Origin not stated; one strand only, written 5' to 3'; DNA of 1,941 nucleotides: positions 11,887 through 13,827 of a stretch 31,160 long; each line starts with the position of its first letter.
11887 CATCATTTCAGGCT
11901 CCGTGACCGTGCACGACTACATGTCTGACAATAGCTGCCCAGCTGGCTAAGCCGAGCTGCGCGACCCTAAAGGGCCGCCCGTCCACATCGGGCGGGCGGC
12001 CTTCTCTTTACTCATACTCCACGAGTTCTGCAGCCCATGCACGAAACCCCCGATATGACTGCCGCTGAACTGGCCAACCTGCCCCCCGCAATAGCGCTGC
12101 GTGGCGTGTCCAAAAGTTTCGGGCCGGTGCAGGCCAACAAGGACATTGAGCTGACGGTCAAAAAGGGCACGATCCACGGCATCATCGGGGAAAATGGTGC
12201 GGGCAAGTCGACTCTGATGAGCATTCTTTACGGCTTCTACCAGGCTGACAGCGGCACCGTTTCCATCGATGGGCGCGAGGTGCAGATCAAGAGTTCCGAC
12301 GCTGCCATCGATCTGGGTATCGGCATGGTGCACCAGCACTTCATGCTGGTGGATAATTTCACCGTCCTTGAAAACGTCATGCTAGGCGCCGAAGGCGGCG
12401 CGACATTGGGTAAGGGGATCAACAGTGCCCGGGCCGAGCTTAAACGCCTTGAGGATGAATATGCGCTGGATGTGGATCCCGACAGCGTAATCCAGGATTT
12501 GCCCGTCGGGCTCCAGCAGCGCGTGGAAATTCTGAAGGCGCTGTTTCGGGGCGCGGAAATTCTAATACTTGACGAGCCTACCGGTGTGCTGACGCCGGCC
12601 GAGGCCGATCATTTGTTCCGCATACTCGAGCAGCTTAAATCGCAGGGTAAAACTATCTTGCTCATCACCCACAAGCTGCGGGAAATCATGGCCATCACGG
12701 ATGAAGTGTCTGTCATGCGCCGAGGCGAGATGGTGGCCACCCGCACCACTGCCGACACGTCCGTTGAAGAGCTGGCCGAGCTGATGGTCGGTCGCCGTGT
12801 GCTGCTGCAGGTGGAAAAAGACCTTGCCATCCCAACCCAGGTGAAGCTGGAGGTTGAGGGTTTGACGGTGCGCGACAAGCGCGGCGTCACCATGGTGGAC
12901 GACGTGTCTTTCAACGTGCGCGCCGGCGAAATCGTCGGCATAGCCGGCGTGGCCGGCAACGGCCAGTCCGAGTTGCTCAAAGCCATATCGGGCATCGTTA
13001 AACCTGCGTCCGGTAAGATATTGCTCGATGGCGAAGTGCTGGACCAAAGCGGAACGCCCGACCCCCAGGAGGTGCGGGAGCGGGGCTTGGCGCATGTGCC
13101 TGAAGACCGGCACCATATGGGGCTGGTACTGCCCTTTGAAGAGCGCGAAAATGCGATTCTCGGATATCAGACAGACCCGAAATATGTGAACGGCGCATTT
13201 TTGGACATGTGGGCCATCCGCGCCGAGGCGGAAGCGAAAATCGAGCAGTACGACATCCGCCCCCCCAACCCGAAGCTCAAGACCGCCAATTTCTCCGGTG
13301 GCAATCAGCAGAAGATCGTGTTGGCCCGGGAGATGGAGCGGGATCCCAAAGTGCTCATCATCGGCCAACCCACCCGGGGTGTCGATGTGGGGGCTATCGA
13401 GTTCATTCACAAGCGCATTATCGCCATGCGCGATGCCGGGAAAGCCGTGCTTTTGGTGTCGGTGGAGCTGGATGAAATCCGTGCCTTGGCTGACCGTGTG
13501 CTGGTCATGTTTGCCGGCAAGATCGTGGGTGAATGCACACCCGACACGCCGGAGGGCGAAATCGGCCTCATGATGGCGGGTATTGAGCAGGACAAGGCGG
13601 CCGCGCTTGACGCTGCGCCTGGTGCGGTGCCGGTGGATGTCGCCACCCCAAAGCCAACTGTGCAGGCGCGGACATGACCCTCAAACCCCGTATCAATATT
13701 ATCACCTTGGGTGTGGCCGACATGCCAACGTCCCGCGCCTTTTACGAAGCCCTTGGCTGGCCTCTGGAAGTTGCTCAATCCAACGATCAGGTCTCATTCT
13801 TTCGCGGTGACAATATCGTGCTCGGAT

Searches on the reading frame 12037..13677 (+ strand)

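Call 33: search_protein_families(library=pfam, proteins=[window:12037-13677:+], max_evalue=0.00001)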
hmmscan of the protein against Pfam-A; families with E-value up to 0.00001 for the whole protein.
window:12037-13677:+ (546 aa): 2 families
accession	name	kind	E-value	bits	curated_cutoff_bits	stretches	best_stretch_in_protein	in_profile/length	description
PF00005.33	ABC_tran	-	2.1e-52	177.8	25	2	35-182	2-136/137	ABC transporter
PF13304.12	AAA_21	-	8.2e-07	29.8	27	0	46-69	1-24/304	AAA domain, putative AbiEii toxin, Type IV TA system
